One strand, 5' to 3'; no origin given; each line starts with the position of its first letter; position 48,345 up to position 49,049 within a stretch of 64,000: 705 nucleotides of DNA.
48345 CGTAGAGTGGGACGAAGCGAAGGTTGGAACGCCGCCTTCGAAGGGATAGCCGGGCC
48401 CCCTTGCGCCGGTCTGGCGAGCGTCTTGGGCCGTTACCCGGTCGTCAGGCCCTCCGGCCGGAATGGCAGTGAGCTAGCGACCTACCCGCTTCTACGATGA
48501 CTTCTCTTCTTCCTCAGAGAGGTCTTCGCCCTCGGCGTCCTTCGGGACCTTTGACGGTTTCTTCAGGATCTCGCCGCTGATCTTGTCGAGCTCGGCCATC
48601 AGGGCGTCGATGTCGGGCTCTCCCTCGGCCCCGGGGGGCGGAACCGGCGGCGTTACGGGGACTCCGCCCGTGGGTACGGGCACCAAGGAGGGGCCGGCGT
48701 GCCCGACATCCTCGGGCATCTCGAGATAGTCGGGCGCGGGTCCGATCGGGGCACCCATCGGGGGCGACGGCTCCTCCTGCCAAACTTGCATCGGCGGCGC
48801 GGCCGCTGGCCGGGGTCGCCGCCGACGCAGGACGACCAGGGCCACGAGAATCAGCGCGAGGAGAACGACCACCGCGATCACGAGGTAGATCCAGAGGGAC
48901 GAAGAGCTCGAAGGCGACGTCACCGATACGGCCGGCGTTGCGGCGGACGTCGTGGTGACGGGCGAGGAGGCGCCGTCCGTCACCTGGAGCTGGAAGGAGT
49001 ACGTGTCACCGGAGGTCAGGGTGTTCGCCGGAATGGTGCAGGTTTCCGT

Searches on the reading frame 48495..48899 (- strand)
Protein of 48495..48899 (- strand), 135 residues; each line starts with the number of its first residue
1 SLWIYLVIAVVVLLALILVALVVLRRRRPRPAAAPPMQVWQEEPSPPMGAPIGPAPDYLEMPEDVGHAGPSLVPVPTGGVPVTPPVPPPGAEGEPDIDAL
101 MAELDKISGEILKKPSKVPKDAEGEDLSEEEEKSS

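Call 55: find_homologous_proteins(query=window:48495-48899:-, max_evalue=0.01)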
Query window:48495-48899:- (135 aa): 81 proteins with E <= 0.01 among 725 candidates.
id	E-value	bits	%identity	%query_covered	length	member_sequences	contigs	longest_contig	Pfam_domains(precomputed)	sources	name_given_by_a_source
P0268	4.7e-25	106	50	99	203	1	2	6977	-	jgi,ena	-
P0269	9.3e-25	105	46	80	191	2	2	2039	-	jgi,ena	-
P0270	1.3e-24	105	49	69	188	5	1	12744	-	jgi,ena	-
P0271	1.9e-24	104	53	54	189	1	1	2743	-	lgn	-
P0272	6.8e-24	103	44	69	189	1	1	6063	-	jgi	jgi:hypothetical protein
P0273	4.0e-23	100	48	95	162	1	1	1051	-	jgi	jgi:hypothetical protein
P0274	4.8e-23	100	52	74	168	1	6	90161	-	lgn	-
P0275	8.7e-23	99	48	56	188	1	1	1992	-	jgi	jgi:hypothetical protein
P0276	3.3e-22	97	44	80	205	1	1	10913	-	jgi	jgi:hypothetical protein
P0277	3.4e-22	97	51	74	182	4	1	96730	-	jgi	-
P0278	4.5e-22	97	51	58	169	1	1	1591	-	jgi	jgi:hypothetical protein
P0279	8.3e-22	96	53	58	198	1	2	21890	-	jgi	jgi:hypothetical protein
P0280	1.3e-21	95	50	50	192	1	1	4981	-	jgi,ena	-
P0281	1.4e-21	95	60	41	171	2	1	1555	-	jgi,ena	-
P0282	1.7e-21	95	53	58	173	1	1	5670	-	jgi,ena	-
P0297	6.2e-18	83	40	99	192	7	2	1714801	-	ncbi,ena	-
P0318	3.0e-15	75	58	44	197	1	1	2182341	-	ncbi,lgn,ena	-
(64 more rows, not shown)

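Call 58: find_encoding_contigs(protein=P0297, flank=8000, max_places=1)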
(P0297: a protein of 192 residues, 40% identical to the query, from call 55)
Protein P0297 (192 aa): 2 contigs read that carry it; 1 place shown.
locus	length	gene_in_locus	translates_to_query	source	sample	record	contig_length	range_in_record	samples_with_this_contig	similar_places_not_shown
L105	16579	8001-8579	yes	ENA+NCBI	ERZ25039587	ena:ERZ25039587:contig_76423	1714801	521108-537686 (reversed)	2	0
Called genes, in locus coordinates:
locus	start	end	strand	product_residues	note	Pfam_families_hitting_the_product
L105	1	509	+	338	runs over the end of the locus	PF13549:ATP-grasp_5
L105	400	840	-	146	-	PF02391:MoaE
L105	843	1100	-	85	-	PF02597:ThiS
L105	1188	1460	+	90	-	PF01558:POR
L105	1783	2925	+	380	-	PF01855:POR_N, PF02780:Transketolase_C (weak)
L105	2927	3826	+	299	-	PF02775:TPP_enzyme_C, PF12367:PFO_beta_C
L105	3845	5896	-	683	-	-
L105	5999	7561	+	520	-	PF01943:Polysacc_synt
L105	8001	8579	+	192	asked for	-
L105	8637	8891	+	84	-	-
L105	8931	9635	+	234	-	PF09335:VTT_dom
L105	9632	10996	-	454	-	PF01979:Amidohydro_1 (weak), PF12890:DHOase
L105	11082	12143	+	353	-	PF00586:AIRS, PF02769:AIRS_C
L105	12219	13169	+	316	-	PF00892:EamA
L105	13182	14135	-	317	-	PF00136:DNA_pol_B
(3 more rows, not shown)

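Call 59: find_encoding_contigs(protein=P0318, flank=8000, max_places=1)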
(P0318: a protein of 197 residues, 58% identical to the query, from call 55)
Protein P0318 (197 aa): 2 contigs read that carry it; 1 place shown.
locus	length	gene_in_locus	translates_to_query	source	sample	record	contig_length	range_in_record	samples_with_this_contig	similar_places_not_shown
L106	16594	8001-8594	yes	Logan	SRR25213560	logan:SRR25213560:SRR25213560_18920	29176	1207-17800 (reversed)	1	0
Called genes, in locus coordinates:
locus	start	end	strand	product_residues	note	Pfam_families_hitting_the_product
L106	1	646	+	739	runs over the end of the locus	PF02629:CoA_binding, PF13380:CoA_binding_2, PF13607:Succ_CoA_lig, PF19045:Ligase_CoA_2, PF13549:ATP-grasp_5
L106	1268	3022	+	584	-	PF01558:POR, PF01855:POR_N, PF02780:Transketolase_C (weak)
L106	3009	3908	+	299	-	PF02775:TPP_enzyme_C, PF12367:PFO_beta_C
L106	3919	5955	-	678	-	-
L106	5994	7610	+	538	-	PF01943:Polysacc_synt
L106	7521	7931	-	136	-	-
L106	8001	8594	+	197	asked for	-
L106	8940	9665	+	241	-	PF09335:VTT_dom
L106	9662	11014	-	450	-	PF07969:Amidohydro_3 (faint), PF12890:DHOase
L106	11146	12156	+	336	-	PF00586:AIRS, PF02769:AIRS_C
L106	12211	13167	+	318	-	PF00892:EamA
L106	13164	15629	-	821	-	PF03104:DNA_pol_B_exo1, PF00136:DNA_pol_B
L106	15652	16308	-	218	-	PF03167:UDG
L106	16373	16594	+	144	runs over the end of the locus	PF00164:Ribosom_S12_S23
